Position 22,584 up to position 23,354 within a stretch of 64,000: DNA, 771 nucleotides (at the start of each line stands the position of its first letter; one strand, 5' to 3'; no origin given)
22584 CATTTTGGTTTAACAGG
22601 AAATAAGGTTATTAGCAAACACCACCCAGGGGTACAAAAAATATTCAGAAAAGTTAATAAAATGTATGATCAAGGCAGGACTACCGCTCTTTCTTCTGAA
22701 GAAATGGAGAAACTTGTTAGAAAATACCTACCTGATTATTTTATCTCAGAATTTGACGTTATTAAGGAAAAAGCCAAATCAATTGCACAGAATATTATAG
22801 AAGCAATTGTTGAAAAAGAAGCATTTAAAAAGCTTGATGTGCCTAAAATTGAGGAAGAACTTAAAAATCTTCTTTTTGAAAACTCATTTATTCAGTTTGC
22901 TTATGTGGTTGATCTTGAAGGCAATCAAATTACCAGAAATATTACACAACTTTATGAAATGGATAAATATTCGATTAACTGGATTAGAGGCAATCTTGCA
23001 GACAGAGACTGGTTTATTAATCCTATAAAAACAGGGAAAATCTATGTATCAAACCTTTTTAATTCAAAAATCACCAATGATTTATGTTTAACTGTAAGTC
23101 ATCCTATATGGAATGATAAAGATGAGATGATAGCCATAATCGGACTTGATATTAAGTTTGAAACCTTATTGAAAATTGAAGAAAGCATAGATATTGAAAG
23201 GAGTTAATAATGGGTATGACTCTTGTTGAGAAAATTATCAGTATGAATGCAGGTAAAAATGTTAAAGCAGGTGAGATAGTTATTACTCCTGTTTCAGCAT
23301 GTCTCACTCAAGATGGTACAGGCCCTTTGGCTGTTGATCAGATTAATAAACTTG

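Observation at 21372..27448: Alkylmalate synthase with a cytoplasmic Cache-like sensor in place of the LeuA regulatory domain, heading an operon with LeuC only, a thioesterase, a Ste24-like protease and an M23 peptidase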

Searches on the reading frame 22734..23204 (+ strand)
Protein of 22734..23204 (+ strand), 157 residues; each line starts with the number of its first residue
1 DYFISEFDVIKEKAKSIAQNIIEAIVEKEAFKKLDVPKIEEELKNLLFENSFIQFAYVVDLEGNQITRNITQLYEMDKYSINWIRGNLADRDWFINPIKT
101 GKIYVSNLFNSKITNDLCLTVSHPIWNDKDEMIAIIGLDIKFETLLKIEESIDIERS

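Call 47: predict_structure(alignment_id=A3)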
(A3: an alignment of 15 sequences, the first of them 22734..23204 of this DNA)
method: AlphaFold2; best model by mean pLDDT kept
length: 157 residues; sequences in the alignment: 15
mean_pLDDT: 84.2   pTM: 0.81
mean pLDDT of the five models: 84.2, 84.2, 83.4, 82.0, 81.4
residues with pLDDT >= 90: 81; 70-90: 52; 50-70: 15; < 50: 9
segments of 3 or more residues with pLDDT < 50: 153-157
pLDDT, mean of each block of 10 residues (from residue 1): 64 83 91 95 91 92 92 69 70 95 92 88 95 95 79 48
secondary structure, 60 per line:
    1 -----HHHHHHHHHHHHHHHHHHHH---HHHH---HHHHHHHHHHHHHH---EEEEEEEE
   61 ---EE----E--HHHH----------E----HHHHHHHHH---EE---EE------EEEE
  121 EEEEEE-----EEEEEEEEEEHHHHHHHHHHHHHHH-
elements in order: H6-25 H29-32 H36-49 E53-60 H73-76 H92-100 E117-126 E132-141 H142-156

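Call 50: search_protein_representatives(protein=window:22734-23204:+)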
Query: 157 residues. Proteins with E-value up to 0.001 (for the whole library): 287; up to 1e-10: 71; up to 1e-30: 2. The best 150 are listed.
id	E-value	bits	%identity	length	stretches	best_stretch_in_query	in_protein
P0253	1.1e-35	139.1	44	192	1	2-149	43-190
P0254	6.5e-33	130.2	41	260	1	2-151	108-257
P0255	2.6e-29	118.4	45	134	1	22-154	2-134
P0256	6.6e-29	117.2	43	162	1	2-150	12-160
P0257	1.3e-27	112.9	46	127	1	38-154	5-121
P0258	1.7e-27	112.6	45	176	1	30-152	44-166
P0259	7.0e-27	110.6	36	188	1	1-152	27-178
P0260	4.8e-26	107.9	37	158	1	1-148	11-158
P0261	5.2e-26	107.8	39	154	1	2-147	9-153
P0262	1.9e-24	102.7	40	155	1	3-147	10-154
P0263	2.9e-24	102.1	46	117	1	51-151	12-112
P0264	3.6e-23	98.5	41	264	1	2-151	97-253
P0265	2.7e-22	95.7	51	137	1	33-133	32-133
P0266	4.3e-21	91.8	38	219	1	3-148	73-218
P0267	8.1e-21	90.9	40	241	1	35-151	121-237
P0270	3.4e-19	85.6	32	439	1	2-155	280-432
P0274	7.5e-18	81.3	31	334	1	2-155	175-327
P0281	8.3e-16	74.6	34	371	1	3-148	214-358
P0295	1.1e-13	67.8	34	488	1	36-148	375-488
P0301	1.7e-12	63.9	31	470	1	21-147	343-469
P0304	5.2e-12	62.3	30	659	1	15-144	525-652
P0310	6.9e-12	61.9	26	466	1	8-148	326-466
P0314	2.2e-11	60.3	28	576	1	16-142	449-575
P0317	2.4e-11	60.1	27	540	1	15-147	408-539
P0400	7.2e-07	45.6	27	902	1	16-142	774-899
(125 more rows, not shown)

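Call 51: search_protein_families(library=pfam, proteins=[P0270, P0274, P0281, P0295, P0301, P0304, P0310, P0314, P0317, P0400], max_evalue=0.001)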
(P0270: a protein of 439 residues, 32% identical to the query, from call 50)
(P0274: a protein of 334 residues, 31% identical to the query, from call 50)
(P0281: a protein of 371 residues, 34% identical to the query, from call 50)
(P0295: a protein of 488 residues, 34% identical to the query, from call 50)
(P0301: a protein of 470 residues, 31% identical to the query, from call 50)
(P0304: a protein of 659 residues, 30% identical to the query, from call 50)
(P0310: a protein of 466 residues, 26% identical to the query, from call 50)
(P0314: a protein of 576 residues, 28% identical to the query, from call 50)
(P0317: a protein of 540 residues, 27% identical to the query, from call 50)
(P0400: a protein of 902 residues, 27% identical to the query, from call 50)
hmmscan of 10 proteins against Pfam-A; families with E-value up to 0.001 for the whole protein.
P0270 (439 aa): 3 families
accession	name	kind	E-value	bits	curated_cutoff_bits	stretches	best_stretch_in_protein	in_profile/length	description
PF22673.2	MCP-like_PDC_1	-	4.1e-12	47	27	1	329-422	16-111/113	Methyl-accepting chemotaxis protein-like, first PDC sensor domain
PF02743.24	dCache_1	-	9.7e-12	45.4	45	1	281-425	22-158/240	Cache domain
PF00682.25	HMGL-like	-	8.4e-06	25.8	29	1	101-152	204-254/260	HMGL-like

P0274 (334 aa): 3 families
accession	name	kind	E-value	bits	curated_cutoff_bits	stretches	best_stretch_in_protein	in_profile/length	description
PF22673.2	MCP-like_PDC_1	-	1.3e-12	48.5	27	1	221-317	13-111/113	Methyl-accepting chemotaxis protein-like, first PDC sensor domain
PF02743.24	dCache_1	-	3.1e-12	47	45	1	178-321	24-159/240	Cache domain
PF00682.25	HMGL-like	-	0.00043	20.2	29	1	7-48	215-255/260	HMGL-like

P0281 (371 aa): 4 families
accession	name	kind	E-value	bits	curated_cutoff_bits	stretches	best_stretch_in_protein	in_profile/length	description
PF02743.24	dCache_1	-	1e-12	48.6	45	1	247-362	57-162/240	Cache domain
PF22673.2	MCP-like_PDC_1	-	5.2e-10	40.2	27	1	267-357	20-113/113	Methyl-accepting chemotaxis protein-like, first PDC sensor domain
PF00682.25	HMGL-like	-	1.2e-09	38.4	29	1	11-86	184-259/260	HMGL-like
PF22617.1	HCS_D2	-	1.9e-05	25.4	27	1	103-159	3-59/82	Homocitrate synthase post-HMGL domain-like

P0295 (488 aa): 4 families
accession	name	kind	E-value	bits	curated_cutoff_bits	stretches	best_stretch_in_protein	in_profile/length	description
PF00015.26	MCPsignal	-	2.8e-33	115.6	34.6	1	152-316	5-169/172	Methyl-accepting chemotaxis protein (MCP) signalling domain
PF02743.24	dCache_1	-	8.7e-10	39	45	1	364-487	57-157/240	Cache domain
PF22673.2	MCP-like_PDC_1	-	1.1e-09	39.2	27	1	424-486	50-112/113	Methyl-accepting chemotaxis protein-like, first PDC sensor domain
PF06009.19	Laminin_II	-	0.0003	21.3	33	0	117-192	20-98/138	Laminin Domain II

P0301 (470 aa): 7 families
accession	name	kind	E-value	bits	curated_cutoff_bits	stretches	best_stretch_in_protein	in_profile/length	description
PF00015.26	MCPsignal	-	1.1e-41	143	34.6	1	132-298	6-169/172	Methyl-accepting chemotaxis protein (MCP) signalling domain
PF02743.24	dCache_1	-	9.8e-13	48.6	45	1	275-464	3-152/240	Cache domain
PF22673.2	MCP-like_PDC_1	-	7.7e-07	30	27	1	364-467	4-111/113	Methyl-accepting chemotaxis protein-like, first PDC sensor domain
PF07889.17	DUF1664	-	1.4e-05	25.5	34.6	0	90-159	53-122/124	Protein of unknown function (DUF1664)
PF11887.13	Mce4_CUP1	-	0.00073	19.6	32.6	0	59-176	66-180/222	Cholesterol uptake porter CUP1 of Mce4, putative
PF04108.17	ATG17_like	-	0.00079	19.4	43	0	218-366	140-289/355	Autophagy protein ATG17-like domain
PF17155.10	GAPES1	-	0.00094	19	27.7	0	420-469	169-217/274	Gammaproteobacterial periplasmic sensor domain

P0304 (659 aa): 3 families
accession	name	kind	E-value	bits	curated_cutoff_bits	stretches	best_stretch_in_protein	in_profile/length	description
PF00015.26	MCPsignal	-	2.9e-25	89.5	34.6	1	306-486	3-169/172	Methyl-accepting chemotaxis protein (MCP) signalling domain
PF02743.24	dCache_1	-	1.3e-14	54.8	45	1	533-649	43-151/240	Cache domain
PF22673.2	MCP-like_PDC_1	-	7.2e-12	46.2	27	1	592-651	50-109/113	Methyl-accepting chemotaxis protein-like, first PDC sensor domain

P0310 (466 aa): 5 families
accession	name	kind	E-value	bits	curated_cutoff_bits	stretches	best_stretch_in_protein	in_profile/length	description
PF00015.26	MCPsignal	-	8.1e-38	130.4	34.6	1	130-294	5-169/172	Methyl-accepting chemotaxis protein (MCP) signalling domain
PF02743.24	dCache_1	-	4.2e-12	46.5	45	1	355-463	57-155/240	Cache domain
PF22673.2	MCP-like_PDC_1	-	4.2e-07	30.8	27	1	404-463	52-111/113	Methyl-accepting chemotaxis protein-like, first PDC sensor domain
PF10388.15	YkuI_C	-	2.9e-06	27.7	26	1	373-448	70-149/166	EAL-domain associated signalling protein domain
PF18497.6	RNase_3_N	-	0.00035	21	26.8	0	46-91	7-52/95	Ribonuclease III N-terminal domain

P0314 (576 aa): 6 families
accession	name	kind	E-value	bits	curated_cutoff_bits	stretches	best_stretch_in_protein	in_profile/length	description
PF00015.26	MCPsignal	-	1.2e-47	162.4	34.6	1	228-411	2-171/172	Methyl-accepting chemotaxis protein (MCP) signalling domain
PF02743.24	dCache_1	-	1.3e-12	48.2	45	1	428-575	13-152/240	Cache domain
PF22673.2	MCP-like_PDC_1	-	7.9e-09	36.4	27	1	519-575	52-108/113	Methyl-accepting chemotaxis protein-like, first PDC sensor domain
PF00672.30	HAMP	-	9.7e-08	32.7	25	1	75-122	6-53/53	HAMP domain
PF10046.14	BLOC1_2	-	0.00031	21.5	33.4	0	315-394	5-84/96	Biogenesis of lysosome-related organelles complex-1 subunit 2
PF10388.15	YkuI_C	-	0.00099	19.4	26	0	484-560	66-146/166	EAL-domain associated signalling protein domain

P0317 (540 aa): 3 families
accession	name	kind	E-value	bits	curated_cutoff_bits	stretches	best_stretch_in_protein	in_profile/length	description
PF00015.26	MCPsignal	-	6.5e-33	114.4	34.6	1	213-370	21-171/172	Methyl-accepting chemotaxis protein (MCP) signalling domain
PF02743.24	dCache_1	-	8.4e-16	58.7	45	1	399-535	31-153/240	Cache domain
PF22673.2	MCP-like_PDC_1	-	1.2e-14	55.1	27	1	433-536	3-110/113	Methyl-accepting chemotaxis protein-like, first PDC sensor domain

P0400 (902 aa): 7 families
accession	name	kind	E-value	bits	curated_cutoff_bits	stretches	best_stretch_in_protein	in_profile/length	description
PF08269.17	dCache_2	-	1.3e-67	228.5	26.5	1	39-357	8-298/298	Cache domain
PF17200.10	sCache_2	-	3.6e-46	157.3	25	2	83-225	5-149/155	Single Cache domain 2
PF00015.26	MCPsignal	-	3.1e-43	148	34.6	1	572-736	7-171/172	Methyl-accepting chemotaxis protein (MCP) signalling domain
PF17201.10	Cache_3-Cache_2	-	1.6e-10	41.2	27.7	1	113-220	186-288/299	Cache 3/Cache 2 fusion domain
PF02743.24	dCache_1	-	6e-10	39.5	45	1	805-899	62-152/240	Cache domain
PF22673.2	MCP-like_PDC_1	-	5.1e-07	30.6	27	1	843-899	51-108/113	Methyl-accepting chemotaxis protein-like, first PDC sensor domain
PF00672.30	HAMP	-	1.2e-05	26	25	1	397-448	2-53/53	HAMP domain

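Call 53: fold_search(model_id=the predicted structure, library=pdb)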
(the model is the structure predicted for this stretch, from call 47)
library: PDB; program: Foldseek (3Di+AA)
matches with E <= 10: 927; with E <= 0.001: 124
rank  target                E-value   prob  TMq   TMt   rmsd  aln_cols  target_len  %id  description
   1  4jgq_A                8.5e-09  1.00  0.65  0.52   3.6       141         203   18  The crystal structure of sporulation kinase D mutant sensor domain, r131a, from Bacillus subtilis subsp in co-crystall (released 2013-05-15)
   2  4jgo_A                1.2e-08  1.00  0.60  0.47   5.7       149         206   18  The crystal structure of sporulation kinase d sensor domain from Bacillus subtilis subsp. (released 2013-05-15)
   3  4jgr_B                2.3e-08  1.00  0.52  0.41  11.7       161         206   17  The crystal structure of sporulation kinase D mutant sensor domain, R131A, from Bacillus subtilis subsp at 2.4A resolu (released 2013-05-15)
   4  4jgp_B                3.4e-08  1.00  0.60  0.47   5.6       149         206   18  The crystal structure of sporulation kinase D sensor domain from Bacillus subtilis subsp in complex with pyruvate at 2 (released 2013-05-15)
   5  4jgr_A                4.1e-08  1.00  0.65  0.52   3.7       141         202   19  The crystal structure of sporulation kinase D mutant sensor domain, R131A, from Bacillus subtilis subsp at 2.4A resolu (released 2013-05-15)
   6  4jgo_B                4.7e-08  1.00  0.60  0.46   5.6       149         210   18  The crystal structure of sporulation kinase d sensor domain from Bacillus subtilis subsp. (released 2013-05-15)
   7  4jgq_B                5.3e-08  1.00  0.64  0.51   4.3       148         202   16  The crystal structure of sporulation kinase D mutant sensor domain, r131a, from Bacillus subtilis subsp in co-crystall (released 2013-05-15)
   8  5ere                  4.1e-07  1.00  0.58  0.19   6.0       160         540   13  Extracellular ligand binding receptor from Desulfohalobium retbaense DSM5692 (released 2016-08-10)
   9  2bas_B                6.3e-07  1.00  0.59  0.26   4.3       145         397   19  Crystal Structure of the Bacillus subtilis YkuI Protein, with an EAL Domain. (released 2005-11-29)
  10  6w3r_B                2.6e-06  1.00  0.54  0.35   6.2       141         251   16  Crystal structure of ligand-binding domain of Campylobacter jejuni chemoreceptor Tlp3 in complex with 3-methylisoleuci (released 2020-05-20)
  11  4xmr_B                3.3e-06  1.00  0.57  0.37   5.7       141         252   16  Crystal structure of the sensory domain of the Campylobacter jejuni chemoreceptor Tlp3 (CcmL) with isoleucine bound. (released 2015-11-04)
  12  7dud_A                4.2e-06  1.00  0.58  0.61   4.8       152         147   15  Crystal Structure of erWalK (released 2022-01-19)
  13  2bas_A                4.8e-06  1.00  0.49  0.20   4.2       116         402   21  Crystal Structure of the Bacillus subtilis YkuI Protein, with an EAL Domain. (released 2005-11-29)
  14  6iot_B                5.1e-06  1.00  0.61  0.42   3.7       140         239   12  The ligand binding domain of Mlp24 with arginine (released 2019-03-20)
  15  6iop_B                5.5e-06  1.00  0.59  0.41   4.2       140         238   11  The ligand binding domain of Mlp24 (released 2019-03-20)
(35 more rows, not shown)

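Call 55: search_solved_structures(query=A3, max_evalue=1, show_alignments=5)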
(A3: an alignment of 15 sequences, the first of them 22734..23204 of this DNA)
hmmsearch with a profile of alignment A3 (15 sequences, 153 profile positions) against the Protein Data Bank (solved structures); distinct sequences matched with E-value up to 1: 18.
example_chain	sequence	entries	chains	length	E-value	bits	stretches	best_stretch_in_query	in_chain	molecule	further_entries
4xmq_A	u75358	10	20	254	3e-08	37.3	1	71-147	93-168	Putative methyl-accepting chemotaxis signal transduction protein | Methyl-accepting chemotaxis protein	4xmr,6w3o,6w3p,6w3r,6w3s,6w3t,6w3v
4jgo_A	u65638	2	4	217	1.9e-07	34.7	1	36-146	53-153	Sporulation kinase D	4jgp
4jgq_A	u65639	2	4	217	3.1e-06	30.8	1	38-146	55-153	Sporulation kinase D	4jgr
2bas_A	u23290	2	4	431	1.1e-05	28.9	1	30-128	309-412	YkuI protein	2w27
5ltx_A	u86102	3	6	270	9e-05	26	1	89-150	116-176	Chemotaxis protein | Methyl-accepting chemotaxis protein PctA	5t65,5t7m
9koo_A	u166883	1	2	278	9.4e-05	26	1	89-150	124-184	Methyl-accepting chemotaxis protein PctA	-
7w0w_A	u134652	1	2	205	0.00011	25.8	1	87-151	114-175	Methyl-accepting chemotaxis protein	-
5ltv_A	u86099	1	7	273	0.001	22.6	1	79-149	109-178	Chemotactic transducer PctC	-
6iop_A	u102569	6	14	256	0.0031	21.1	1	85-150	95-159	Methyl-accepting chemotaxis protein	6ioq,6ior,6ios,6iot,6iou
9hvj_A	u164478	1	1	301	0.03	17.8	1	90-148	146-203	Cache domain protein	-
3c8c_A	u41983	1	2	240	0.043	17.3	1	91-150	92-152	Methyl-accepting chemotaxis protein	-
5ave_A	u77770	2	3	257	0.045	17.3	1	91-150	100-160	Methyl-accepting chemotaxis (MCP) signaling domain protein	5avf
6iov_A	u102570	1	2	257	0.05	17.1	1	91-150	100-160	Methyl-accepting chemotaxis (MCP) signaling domain protein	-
5lt9_A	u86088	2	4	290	0.081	16.4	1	89-150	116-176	Methyl-accepting chemotaxis protein PctB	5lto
4wy9_A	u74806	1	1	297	0.21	15.1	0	118-146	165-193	Putative MCP-type signal transduction protein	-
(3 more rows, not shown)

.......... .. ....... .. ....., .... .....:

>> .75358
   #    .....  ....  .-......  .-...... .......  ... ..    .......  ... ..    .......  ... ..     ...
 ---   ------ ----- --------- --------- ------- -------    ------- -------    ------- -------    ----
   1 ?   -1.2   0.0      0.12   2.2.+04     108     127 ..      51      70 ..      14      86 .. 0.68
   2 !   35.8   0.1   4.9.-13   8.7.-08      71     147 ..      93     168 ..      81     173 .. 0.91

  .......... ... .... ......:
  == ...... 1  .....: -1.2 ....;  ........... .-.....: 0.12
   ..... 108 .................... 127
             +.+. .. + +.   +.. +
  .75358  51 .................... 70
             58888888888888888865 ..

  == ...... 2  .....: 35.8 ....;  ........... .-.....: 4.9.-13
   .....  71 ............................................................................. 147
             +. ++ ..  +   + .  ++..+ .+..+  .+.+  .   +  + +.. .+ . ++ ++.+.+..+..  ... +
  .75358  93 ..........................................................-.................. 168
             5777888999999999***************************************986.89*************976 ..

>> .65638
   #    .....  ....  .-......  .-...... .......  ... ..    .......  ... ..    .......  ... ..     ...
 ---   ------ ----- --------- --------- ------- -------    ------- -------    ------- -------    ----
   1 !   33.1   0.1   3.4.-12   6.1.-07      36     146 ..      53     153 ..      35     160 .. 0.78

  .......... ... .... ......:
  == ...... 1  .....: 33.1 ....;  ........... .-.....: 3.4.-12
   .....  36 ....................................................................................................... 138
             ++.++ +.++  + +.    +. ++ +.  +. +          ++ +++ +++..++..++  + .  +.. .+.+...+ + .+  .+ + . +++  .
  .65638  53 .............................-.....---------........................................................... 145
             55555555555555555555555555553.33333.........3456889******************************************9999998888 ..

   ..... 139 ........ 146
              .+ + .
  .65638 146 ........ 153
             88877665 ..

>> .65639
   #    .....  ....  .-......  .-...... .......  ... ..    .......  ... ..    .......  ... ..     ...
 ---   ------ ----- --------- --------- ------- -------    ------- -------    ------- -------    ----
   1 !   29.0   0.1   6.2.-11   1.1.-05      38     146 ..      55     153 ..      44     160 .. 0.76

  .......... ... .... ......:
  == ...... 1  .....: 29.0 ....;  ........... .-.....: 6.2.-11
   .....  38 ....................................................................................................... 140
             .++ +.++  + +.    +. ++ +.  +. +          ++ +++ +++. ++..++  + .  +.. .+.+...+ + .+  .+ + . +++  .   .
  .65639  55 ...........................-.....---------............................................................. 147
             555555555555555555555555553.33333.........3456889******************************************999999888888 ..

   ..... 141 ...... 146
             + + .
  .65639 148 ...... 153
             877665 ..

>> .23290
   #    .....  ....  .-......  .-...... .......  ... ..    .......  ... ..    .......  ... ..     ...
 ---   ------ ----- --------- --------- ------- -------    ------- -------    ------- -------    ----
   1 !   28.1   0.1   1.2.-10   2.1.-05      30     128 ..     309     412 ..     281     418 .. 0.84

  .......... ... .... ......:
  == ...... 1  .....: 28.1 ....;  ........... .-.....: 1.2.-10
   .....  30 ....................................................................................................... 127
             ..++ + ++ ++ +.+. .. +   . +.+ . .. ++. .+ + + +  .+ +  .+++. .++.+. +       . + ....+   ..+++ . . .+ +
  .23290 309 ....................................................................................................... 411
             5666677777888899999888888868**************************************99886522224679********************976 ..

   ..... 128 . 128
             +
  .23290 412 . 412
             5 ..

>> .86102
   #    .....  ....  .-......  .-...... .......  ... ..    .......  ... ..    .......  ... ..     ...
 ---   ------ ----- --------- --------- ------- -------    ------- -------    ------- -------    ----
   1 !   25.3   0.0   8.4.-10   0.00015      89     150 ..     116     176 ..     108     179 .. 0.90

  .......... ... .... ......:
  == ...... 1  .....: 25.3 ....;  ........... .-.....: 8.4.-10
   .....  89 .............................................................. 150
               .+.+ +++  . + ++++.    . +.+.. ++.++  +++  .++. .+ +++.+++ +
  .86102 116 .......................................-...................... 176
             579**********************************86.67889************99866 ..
